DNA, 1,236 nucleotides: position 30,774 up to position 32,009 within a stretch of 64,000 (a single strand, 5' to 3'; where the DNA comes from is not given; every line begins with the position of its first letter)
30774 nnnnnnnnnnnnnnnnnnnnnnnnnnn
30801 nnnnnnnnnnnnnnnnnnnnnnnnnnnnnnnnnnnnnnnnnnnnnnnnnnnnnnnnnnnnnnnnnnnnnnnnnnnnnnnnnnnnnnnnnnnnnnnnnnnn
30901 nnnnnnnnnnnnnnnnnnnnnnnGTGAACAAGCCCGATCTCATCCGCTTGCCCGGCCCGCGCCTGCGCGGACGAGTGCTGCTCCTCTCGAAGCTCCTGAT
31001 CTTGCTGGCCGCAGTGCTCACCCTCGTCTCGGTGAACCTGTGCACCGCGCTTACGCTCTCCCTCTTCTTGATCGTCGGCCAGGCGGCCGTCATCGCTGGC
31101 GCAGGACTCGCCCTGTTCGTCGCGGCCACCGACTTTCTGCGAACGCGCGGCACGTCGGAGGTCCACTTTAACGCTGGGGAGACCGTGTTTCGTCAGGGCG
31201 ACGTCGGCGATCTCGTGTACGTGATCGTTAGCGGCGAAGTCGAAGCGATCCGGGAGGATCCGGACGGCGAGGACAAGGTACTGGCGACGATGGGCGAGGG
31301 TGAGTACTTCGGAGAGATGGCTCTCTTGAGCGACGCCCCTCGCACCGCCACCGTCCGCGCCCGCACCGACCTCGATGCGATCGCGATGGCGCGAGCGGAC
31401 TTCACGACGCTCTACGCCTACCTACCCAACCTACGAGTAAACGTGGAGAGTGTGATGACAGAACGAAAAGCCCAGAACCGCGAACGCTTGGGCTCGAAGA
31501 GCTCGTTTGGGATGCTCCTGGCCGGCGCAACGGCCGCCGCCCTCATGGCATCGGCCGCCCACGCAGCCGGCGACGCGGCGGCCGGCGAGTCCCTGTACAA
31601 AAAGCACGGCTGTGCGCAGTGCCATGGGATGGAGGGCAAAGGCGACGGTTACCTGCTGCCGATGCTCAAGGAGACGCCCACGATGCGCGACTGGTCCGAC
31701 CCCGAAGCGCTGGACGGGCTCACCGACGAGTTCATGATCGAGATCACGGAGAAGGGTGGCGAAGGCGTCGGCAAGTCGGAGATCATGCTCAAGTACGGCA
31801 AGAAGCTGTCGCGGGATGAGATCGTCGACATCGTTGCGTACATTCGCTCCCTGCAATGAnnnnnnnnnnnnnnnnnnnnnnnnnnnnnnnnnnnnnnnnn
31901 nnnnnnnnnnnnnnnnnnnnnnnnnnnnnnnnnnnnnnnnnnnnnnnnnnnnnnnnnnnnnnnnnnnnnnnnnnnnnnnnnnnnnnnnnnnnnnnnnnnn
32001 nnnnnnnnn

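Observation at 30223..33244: Operon coupling a NapC/NirT tetraheme cytochrome to a TM / cNMP-binding / cytochrome c fusion protein and a secreted NPP phosphodiesterase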

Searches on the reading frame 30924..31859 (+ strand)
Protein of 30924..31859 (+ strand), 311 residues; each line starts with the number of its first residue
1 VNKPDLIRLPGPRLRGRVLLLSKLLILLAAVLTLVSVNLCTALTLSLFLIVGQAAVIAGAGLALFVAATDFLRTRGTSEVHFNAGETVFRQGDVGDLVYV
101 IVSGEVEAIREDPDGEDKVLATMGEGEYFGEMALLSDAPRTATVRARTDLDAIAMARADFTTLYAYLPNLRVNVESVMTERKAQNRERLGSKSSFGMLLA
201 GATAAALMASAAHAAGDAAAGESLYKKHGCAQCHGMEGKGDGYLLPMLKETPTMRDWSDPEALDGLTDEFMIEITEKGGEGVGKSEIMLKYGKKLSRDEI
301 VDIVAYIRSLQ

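Call 3: search_protein_families(library=pfam, proteins=[window:30924-31859:+], max_evalue=0.1)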
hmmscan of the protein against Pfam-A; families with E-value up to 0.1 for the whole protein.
window:30924-31859:+ (311 aa): 4 families
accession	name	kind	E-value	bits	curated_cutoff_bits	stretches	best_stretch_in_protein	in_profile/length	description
PF00027.35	cNMP_binding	-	2.7e-26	91.8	27.5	1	80-164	2-86/89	Cyclic nucleotide-binding domain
PF00034.26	Cytochrom_C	-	1.2e-11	46.2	21.3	1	218-310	1-89/90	Cytochrome c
PF13442.11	Cytochrome_CBB3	-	4.8e-09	36.8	27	1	217-307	2-68/68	Cytochrome C oxidase, cbb3-type, subunit III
PF11199.13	DUF2891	-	0.095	12.2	25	0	173-277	140-242/325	Protein of unknown function (DUF2891)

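Call 5: find_homologous_proteins(query=window:30924-31859:+, max_evalue=0.001)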
Query window:30924-31859:+ (311 aa): 265 proteins with E <= 0.001 among 8000 candidates; the best 120 are listed.
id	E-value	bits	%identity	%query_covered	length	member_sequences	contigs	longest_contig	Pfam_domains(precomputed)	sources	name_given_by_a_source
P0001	1.6e-196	669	100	100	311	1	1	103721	PF00027.36,PF13442.12,PF00034.27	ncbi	-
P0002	2.1e-167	574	83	100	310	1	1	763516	PF00027.36,PF13442.12,PF00034.27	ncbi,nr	ncbi:MAG: cyclic nucleotide-binding domain-containing protein [Candidatus Binatia bacterium]|nr:cycl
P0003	6.6e-164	562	83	98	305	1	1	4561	PF00027.36,PF13442.12,PF00034.27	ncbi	-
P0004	7.0e-164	562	80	99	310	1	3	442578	PF00027.36,PF13442.12,PF00034.27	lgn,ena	-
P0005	2.0e-161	554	80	100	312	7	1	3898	PF00027.36,PF13442.12,PF00034.27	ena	-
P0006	1.3e-160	551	81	100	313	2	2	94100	PF00027.36,PF13442.12,PF00034.27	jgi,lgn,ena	-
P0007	3.7e-159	547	80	100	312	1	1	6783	PF00027.36,PF13442.12,PF00034.27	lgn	-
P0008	1.8e-158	544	80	98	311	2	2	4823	PF00027.36,PF13442.12,PF00034.27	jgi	-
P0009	4.6e-158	543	78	100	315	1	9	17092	PF00027.36,PF13442.12,PF00034.27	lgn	-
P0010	4.6e-155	533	79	100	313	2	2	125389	PF00027.36,PF13442.12,PF00034.27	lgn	-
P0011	1.6e-142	492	74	100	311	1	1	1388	PF00027.36,PF13442.12,PF00034.27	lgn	-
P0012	3.3e-132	458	69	99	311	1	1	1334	PF00027.36,PF13442.12,PF00034.27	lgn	-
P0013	6.6e-123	428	61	100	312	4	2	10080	PF00027.36,PF13442.12,PF00034.27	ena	-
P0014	3.2e-121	422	64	98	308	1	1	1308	PF00027.36,PF13442.12,PF00034.27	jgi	jgi:CRP-like cAMP-binding protein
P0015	1.5e-120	420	66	99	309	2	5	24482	PF00027.36,PF13442.12,PF00034.27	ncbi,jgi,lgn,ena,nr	ncbi:MAG: cyclic nucleotide-binding domain-containing protein [Deltaproteobacteria bacterium]|nr:cyc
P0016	1.4e-108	381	61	95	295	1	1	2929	PF00027.36,PF13442.12,PF00034.27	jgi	jgi:CRP-like cAMP-binding protein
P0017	7.4e-86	306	73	61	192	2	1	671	PF00027.36,PF13442.12,PF00034.27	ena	-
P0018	8.3e-71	257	65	55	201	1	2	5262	PF00027.36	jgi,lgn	jgi:hypothetical protein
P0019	5.8e-70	254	66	59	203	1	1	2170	PF00027.36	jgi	jgi:hypothetical protein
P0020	1.6e-69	253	66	60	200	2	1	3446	PF00027.36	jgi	jgi:hypothetical protein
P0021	4.4e-69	251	65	55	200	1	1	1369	PF00027.36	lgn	-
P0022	5.3e-69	251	64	59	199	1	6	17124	PF00027.36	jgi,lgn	jgi:hypothetical protein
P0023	2.6e-68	249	66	59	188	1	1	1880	PF00027.36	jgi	jgi:hypothetical protein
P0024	5.2e-68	248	64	54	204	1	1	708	PF00027.36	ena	-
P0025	9.8e-68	247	65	53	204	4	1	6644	PF00027.36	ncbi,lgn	-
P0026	2.5e-67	245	63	59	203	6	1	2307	PF00027.36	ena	-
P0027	5.2e-67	244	61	57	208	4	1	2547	PF00027.36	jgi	jgi:hypothetical protein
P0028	1.8e-66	243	63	59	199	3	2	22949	PF00027.36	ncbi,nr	ncbi:cyclic nucleotide-binding domain-containing protein [Candidatus Binatia bacterium]|nr:cyclic nu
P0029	2.4e-66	242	61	56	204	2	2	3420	PF00027.36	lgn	-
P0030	2.9e-66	242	64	59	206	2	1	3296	PF00027.36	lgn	-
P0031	8.3e-66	240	61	62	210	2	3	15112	PF00027.36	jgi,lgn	jgi:hypothetical protein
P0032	1.2e-65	240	64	58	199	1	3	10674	PF00027.36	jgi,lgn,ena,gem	-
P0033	1.3e-65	240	63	53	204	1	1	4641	PF00027.36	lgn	-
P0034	1.5e-65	239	64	60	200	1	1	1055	PF00027.36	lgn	-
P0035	5.0e-65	238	59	56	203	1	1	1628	PF00027.36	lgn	-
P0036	5.6e-65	238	59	56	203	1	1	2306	PF00027.36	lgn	-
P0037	1.0e-64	237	62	59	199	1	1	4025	PF00027.36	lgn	-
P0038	1.5e-64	236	61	54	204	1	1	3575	PF00027.36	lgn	-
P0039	2.1e-64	236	62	58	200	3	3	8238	PF00027.36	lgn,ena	-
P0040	1.2e-63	233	62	58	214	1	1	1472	PF00027.36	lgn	-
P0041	1.8e-63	233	61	58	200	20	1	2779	PF00027.36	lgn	-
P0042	3.5e-63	232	61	54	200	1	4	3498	PF00027.36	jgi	jgi:hypothetical protein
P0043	3.9e-63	232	60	60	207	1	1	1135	PF00027.36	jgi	jgi:hypothetical protein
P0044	4.1e-63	232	61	50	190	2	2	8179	PF00027.36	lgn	-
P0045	4.3e-63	231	61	58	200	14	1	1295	PF00027.36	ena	-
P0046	1.3e-61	227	66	47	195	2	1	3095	PF00027.36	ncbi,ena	-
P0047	7.3e-61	224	60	59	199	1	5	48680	PF00027.36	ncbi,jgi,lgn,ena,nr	ncbi:MAG: cyclic nucleotide-binding domain-containing protein [Deltaproteobacteria bacterium]|nr:cyc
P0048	1.4e-60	223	60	59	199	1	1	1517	PF00027.36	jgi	-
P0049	3.1e-59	219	63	55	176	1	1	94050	PF00027.36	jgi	-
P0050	7.6e-59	218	63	55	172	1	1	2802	PF00027.36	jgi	jgi:CRP-like cAMP-binding protein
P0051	5.7e-58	215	60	57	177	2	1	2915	PF00027.36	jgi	jgi:CRP-like cAMP-binding protein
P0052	2.3e-55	206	58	57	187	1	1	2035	PF00027.36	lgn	-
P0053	3.3e-55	206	56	57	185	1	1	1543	PF00027.36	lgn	-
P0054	8.2e-55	204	58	58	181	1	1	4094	PF00027.36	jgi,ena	-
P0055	2.0e-53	200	55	57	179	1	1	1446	PF00027.36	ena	-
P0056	7.8e-53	198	54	58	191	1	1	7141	PF00027.36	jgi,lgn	jgi:hypothetical protein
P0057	1.0e-52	197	52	58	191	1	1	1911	PF00027.36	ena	-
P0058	1.1e-52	197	57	56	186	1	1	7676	PF00027.36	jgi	jgi:Cyclic nucleotide-binding domain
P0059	1.0e-51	194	53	58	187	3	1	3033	PF00027.36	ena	-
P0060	1.4e-51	194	60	45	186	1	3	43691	PF00027.36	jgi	jgi:hypothetical protein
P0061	3.6e-51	192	54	59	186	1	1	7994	PF00027.36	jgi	jgi:hypothetical protein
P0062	4.8e-49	185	48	57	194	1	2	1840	PF00027.36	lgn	-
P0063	1.5e-48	184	53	57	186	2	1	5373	PF00027.36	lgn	-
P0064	3.4e-48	183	51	57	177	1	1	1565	PF00027.36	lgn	-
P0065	9.9e-48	181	50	57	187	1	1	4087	PF00027.36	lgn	-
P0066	1.5e-47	180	49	57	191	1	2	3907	PF00027.36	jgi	jgi:CRP-like cAMP-binding protein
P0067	3.1e-47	179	48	57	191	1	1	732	PF00027.36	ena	-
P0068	3.9e-47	179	51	56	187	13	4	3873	PF00027.36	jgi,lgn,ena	-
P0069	5.8e-47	179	47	58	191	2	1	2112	PF00027.36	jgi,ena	-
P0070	2.2e-46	177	54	46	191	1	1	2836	PF00027.36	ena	-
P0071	4.5e-46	176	54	46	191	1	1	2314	PF00027.36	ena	-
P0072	5.2e-46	175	54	46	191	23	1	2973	PF00027.36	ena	-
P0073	1.1e-45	174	54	46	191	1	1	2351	PF00027.36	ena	-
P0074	1.2e-45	174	47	57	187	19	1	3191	PF00027.36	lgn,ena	-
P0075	4.7e-44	169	49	55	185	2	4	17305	PF00027.36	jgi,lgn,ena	jgi:hypothetical protein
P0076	7.9e-44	168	48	56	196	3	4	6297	PF00027.36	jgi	jgi:hypothetical protein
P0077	2.9e-32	130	44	53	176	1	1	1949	PF00027.36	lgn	-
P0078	8.5e-29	119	41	36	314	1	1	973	PF00027.36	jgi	jgi:CRP-like cAMP-binding protein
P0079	1.3e-28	118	42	50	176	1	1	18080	PF00027.36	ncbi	-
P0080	1.9e-28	118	34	32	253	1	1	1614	PF00027.36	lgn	-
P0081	3.3e-28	117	35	40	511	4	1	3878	PF00027.36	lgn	-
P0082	3.2e-27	114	41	52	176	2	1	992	PF00027.36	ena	-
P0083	6.6e-27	113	38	36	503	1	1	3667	PF00005.34,PF02463.26,PF00027.36,PF13304.13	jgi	jgi:putative ABC transport system ATP-binding protein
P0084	7.2e-27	113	49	36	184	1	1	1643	PF00027.36,PF22366.2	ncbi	-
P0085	1.3e-26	112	36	35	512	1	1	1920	PF00005.34,PF00027.36,PF13304.13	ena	-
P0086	1.6e-26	111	42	32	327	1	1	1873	PF00027.36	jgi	jgi:CRP-like cAMP-binding protein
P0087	1.3e-25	108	45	43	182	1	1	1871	PF00027.36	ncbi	-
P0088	4.9e-25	107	47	38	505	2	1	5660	PF07992.21,PF00070.34,PF00027.36,PF22366.2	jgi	jgi:NADH dehydrogenase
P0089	7.0e-25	106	47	39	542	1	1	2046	PF07992.21,PF00070.34,PF00027.36,PF22366.2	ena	-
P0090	7.5e-25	106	53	35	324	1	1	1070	PF07992.21,PF00027.36,PF22366.2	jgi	jgi:NADH dehydrogenase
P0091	9.6e-25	106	47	39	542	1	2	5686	PF07992.21,PF00070.34,PF00027.36,PF22366.2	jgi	jgi:NADH dehydrogenase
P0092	9.8e-25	106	47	37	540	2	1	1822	PF07992.21,PF00070.34,PF00027.36,PF22366.2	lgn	-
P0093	1.3e-24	105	34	40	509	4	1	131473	PF00027.36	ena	-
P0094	2.5e-24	104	47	37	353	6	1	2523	PF07992.21,PF00027.36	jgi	jgi:NADH dehydrogenase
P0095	2.7e-24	104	50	35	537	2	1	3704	PF07992.21,PF00070.34,PF00027.36,PF22366.2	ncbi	-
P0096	3.5e-24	104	53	26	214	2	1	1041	PF00027.36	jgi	jgi:CRP-like cAMP-binding protein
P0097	4.3e-24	103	50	36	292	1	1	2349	PF07992.21,PF00027.36,PF22366.2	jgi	jgi:NADH dehydrogenase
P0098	9.4e-24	102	32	36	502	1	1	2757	PF00005.34,PF00027.36,PF13304.13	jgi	jgi:ABC-type lipoprotein export system ATPase subunit/CRP-like cAMP-binding protein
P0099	1.0e-23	102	47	37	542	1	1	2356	PF07992.21,PF00070.34,PF00027.36,PF22366.2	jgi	-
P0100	2.9e-23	101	30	35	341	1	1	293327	PF00027.36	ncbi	ncbi:MAG: cyclic nucleotide-binding domain-containing protein [Anaerolineales bacterium]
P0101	3.1e-23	101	36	34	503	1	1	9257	PF00005.34,PF02463.26,PF00027.36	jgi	-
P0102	3.5e-23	100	43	28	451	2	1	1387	PF00027.36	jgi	jgi:CRP-like cAMP-binding protein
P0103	3.7e-23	100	34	35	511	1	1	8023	PF00005.34,PF00027.36,PF13304.13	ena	-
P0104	5.9e-23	100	39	34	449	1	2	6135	PF00515.35,PF13428.13,PF00027.36,PF07719.24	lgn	-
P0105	6.6e-23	100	47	38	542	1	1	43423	PF07992.21,PF00070.34,PF00027.36,PF22366.2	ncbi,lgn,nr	ncbi:MAG TPA: FAD-dependent oxidoreductase [Blastocatellia bacterium]|nr:FAD-dependent oxidoreductas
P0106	8.2e-23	99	37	33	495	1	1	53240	PF00005.34,PF02463.26,PF00027.36,PF13304.13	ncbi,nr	ncbi:MAG: cyclic nucleotide-binding domain-containing protein [Spirulina sp. SIO3F2]|nr:cyclic nucle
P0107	1.0e-22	99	52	32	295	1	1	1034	PF07992.21,PF00027.36,PF22366.2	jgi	jgi:NADH dehydrogenase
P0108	2.3e-22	98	49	36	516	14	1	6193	PF07992.21,PF00027.36,PF22366.2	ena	-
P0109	2.5e-22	98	38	39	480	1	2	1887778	PF00515.35,PF00027.36,PF07719.24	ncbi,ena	-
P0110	2.6e-22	98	47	37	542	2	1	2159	PF07992.21,PF00070.34,PF00027.36,PF22366.2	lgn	-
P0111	2.9e-22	97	39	35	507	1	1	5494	PF00005.34,PF00027.36,PF13304.13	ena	-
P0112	3.6e-22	97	33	33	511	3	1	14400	PF00005.34,PF00027.36,PF13304.13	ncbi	-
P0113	4.4e-22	97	32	33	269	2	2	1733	PF00027.36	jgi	jgi:cAMP-dependent protein kinase regulator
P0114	8.5e-22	96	30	32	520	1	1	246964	PF00027.36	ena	-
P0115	1.3e-21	95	51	25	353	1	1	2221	PF00027.36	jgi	jgi:CRP-like cAMP-binding protein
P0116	1.5e-21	95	33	34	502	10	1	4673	PF00005.34,PF02463.26,PF00027.36,PF13304.13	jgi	jgi:ABC-type lipoprotein export system ATPase subunit/CRP-like cAMP-binding protein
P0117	1.7e-21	95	40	54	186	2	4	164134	PF00027.36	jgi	jgi:hypothetical protein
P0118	2.1e-21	95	40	33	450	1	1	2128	PF00027.36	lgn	-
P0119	2.4e-21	94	49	20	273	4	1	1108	PF00027.36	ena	-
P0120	2.5e-21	94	32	35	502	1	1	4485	PF00005.34,PF00027.36,PF13304.13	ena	-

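Call 7: find_encoding_contigs(protein=P0002, flank=6000, max_places=2)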
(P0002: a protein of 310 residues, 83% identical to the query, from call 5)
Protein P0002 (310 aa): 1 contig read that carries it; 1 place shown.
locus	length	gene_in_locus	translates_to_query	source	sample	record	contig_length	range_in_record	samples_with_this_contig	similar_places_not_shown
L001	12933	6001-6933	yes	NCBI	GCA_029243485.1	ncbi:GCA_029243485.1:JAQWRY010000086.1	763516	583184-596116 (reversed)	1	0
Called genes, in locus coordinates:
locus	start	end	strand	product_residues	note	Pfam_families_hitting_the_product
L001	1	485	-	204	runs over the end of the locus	-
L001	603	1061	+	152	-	PF09500:YiiD_C, PF14539:DUF4442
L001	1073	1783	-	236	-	PF00106:adh_short, PF08659:KR, PF13561:adh_short_C2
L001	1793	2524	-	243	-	PF00657:Lipase_GDSL (faint), PF13472:Lipase_GDSL_2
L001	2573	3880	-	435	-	PF13439:Glyco_transf_4, PF13579:Glyco_trans_4_4, PF00534:Glycos_transf_1, PF13692:Glyco_trans_1_4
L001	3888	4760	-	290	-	PF00535:Glycos_transf_2, PF13641:Glyco_tranf_2_3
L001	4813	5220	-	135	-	-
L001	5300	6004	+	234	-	PF03264:Cytochrom_NNT (weak), PF22113:Mtrc-MtrF_II-IV_dom (faint), PF14522:Cytochrome_C7 (faint)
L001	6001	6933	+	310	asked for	PF00027:cNMP_binding, PF00034:Cytochrom_C, PF13442:Cytochrome_CBB3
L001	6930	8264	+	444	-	PF01663:Phosphodiest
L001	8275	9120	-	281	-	PF05552:MS_channel_1st_1, PF21088:MS_channel_1st, PF00924:MS_channel_2nd, PF21082:MS_channel_3rd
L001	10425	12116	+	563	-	PF13231:PMT_2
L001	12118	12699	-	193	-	PF01066:CDP-OH_P_transf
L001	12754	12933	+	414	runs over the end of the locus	PF13240:Zn_Ribbon_1 (weak), PF13428:TPR_14 (faint), PF23914:TPR_CcmH_CycH (faint), PF13371:TPR_9, PF14559:TPR_19 (weak), PF13414:TPR_11 (weak), PF13432:TPR_16 (weak), PF14559:TPR_19 (weak), +7 more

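Call 8: find_encoding_contigs(protein=P0015, flank=6000, max_places=3)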
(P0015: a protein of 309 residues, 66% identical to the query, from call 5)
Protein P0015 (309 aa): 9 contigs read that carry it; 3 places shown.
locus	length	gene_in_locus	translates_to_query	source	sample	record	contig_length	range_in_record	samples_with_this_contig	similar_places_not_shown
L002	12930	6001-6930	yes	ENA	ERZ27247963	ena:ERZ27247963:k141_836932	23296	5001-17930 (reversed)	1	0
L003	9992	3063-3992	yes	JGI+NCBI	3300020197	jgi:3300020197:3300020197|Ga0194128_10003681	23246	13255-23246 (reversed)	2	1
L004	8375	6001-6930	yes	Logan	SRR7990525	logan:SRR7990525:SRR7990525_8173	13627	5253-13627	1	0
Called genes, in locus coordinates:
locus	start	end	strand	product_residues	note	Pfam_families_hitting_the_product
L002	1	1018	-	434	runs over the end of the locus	PF13439:Glyco_transf_4, PF13579:Glyco_trans_4_4, PF00534:Glycos_transf_1, PF13692:Glyco_trans_1_4, PF13524:Glyco_trans_1_2 (weak)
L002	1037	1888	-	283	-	PF00535:Glycos_transf_2, PF13641:Glyco_tranf_2_3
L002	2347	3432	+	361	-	-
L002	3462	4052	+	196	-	PF00413:Peptidase_M10 (weak)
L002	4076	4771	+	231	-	PF13646:HEAT_2 (faint)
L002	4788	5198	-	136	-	PF13442:Cytochrome_CBB3 (faint)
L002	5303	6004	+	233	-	PF11139:SfLAP (weak), PF03264:Cytochrom_NNT (weak), PF22113:Mtrc-MtrF_II-IV_dom (faint), PF14522:Cytochrome_C7 (faint)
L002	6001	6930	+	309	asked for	PF00027:cNMP_binding, PF13442:Cytochrome_CBB3 (faint), PF00034:Cytochrom_C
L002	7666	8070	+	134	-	-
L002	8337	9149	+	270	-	PF00037:Fer4 (weak), PF12838:Fer4_7 (weak), PF13237:Fer4_10 (weak)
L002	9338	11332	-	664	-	-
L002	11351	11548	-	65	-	-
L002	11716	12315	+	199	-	-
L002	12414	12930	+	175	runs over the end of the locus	PF01551:Peptidase_M23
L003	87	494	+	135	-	-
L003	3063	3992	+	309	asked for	PF00027:cNMP_binding, PF13442:Cytochrome_CBB3 (faint), PF00034:Cytochrom_C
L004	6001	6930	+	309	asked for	PF00027:cNMP_binding, PF13442:Cytochrome_CBB3 (faint), PF00034:Cytochrom_C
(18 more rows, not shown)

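Call 9: find_encoding_contigs(protein=P0047, flank=6000, max_places=3)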
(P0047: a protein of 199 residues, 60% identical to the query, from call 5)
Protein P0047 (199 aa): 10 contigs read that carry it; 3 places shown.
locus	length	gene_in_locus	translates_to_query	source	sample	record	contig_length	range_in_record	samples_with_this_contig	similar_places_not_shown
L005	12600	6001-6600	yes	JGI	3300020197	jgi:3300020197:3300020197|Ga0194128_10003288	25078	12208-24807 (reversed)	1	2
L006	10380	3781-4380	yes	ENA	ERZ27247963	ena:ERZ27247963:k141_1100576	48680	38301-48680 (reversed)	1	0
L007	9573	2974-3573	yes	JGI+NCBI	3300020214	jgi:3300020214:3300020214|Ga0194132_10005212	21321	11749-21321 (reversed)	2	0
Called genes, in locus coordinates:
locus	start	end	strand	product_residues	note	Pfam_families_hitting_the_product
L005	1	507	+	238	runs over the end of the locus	PF00702:Hydrolase, PF12710:HAD (weak), PF13419:HAD_2, PF13242:Hydrolase_like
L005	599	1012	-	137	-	PF13664:DUF4149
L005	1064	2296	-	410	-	-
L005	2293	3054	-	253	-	PF00106:adh_short, PF08659:KR, PF01370:Epimerase, PF13561:adh_short_C2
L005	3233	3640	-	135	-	PF07238:PilZ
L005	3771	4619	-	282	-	PF00106:adh_short, PF08659:KR, PF13561:adh_short_C2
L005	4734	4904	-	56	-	-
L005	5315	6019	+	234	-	PF03264:Cytochrom_NNT, PF22113:Mtrc-MtrF_II-IV_dom (weak)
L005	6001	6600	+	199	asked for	PF00027:cNMP_binding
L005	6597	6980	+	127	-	PF13442:Cytochrome_CBB3, PF00034:Cytochrom_C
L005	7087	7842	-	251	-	PF00106:adh_short, PF01370:Epimerase (weak), PF08659:KR, PF13561:adh_short_C2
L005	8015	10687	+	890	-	-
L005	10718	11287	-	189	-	PF18079:AglB_L1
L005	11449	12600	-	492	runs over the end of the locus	PF02516:STT3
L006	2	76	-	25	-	?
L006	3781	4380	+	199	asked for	PF00027:cNMP_binding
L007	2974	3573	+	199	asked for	PF00027:cNMP_binding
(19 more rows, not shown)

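Call 53: fold_search(model_id=the predicted structure, library=pdb)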
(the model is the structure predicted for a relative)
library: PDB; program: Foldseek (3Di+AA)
matches with E <= 10: 1275; with E <= 0.001: 646
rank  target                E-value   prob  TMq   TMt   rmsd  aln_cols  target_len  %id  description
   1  3i54_D                2.4e-11  1.00  0.34  0.45   6.1       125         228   30  Crystal structure of MtbCRP in complex with cAMP (released 2009-09-08)
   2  2pqq_D                3.4e-11  1.00  0.30  0.59   6.9       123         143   31  Structural Genomics, the crystal structure of the N-terminal domain of a transcriptional regulator from Streptomyces c (released 2007-06-05)
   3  3r6s_C                4.2e-11  1.00  0.34  0.47   6.8       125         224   29  Crystal structure of GlxR transcription factor from Corynebacterium glutamicum with cAMP (released 2012-03-28)
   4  4ev0_D                4.2e-11  1.00  0.34  0.49   6.2       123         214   30  Crystal Structure of Thermus thermophilus Catabolite Activator Protein (released 2012-06-20)
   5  4a2u_H                5.0e-11  1.00  0.34  0.46   7.0       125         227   30  CRP(CAP) from Myco. Tuberculosis, with cAMP (released 2012-10-10)
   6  2pqq_C                6.7e-11  1.00  0.29  0.59   7.0       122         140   32  Structural Genomics, the crystal structure of the N-terminal domain of a transcriptional regulator from Streptomyces c (released 2007-06-05)
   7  3i54_C                9.0e-11  1.00  0.34  0.50   4.6       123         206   29  Crystal structure of MtbCRP in complex with cAMP (released 2009-09-08)
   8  2pqq_B                9.0e-11  1.00  0.30  0.59   6.8       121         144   31  Structural Genomics, the crystal structure of the N-terminal domain of a transcriptional regulator from Streptomyces c (released 2007-06-05)
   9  4cyd_A                1.2e-10  1.00  0.34  0.46   2.5       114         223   30  GlxR bound to cAMP (released 2014-12-17)
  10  3d0s_B                1.3e-10  1.00  0.31  0.43   6.0       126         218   31  cAMP receptor protein from m.tuberculosis, cAMP-free form (released 2009-02-03)
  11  4ev0_A                1.3e-10  1.00  0.36  0.51   6.1       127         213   30  Crystal Structure of Thermus thermophilus Catabolite Activator Protein (released 2012-06-20)
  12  4a2u_F                1.7e-10  1.00  0.34  0.46   5.8       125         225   30  CRP(CAP) from Myco. Tuberculosis, with cAMP (released 2012-10-10)
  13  3i59_B                1.7e-10  1.00  0.33  0.50   5.0       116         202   31  Crystal structure of MtbCRP in complex with N6-cAMP (released 2009-09-08)
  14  3h3u_B                1.7e-10  1.00  0.31  0.43   6.5       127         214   31  Crystal structure of CRP (cAMP receptor Protein) from Mycobacterium tuberculosis (released 2010-02-02)
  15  3mzh_A                1.8e-10  1.00  0.33  0.45   8.1       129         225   29  Crystal structure of cAMP receptor protein from mycobacterium tuberculosis in complex with cAMP and its DNA binding el (released 2011-06-08)
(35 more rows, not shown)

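Call 68: find_encoding_contigs(protein=P0001, flank=1000, max_places=1)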
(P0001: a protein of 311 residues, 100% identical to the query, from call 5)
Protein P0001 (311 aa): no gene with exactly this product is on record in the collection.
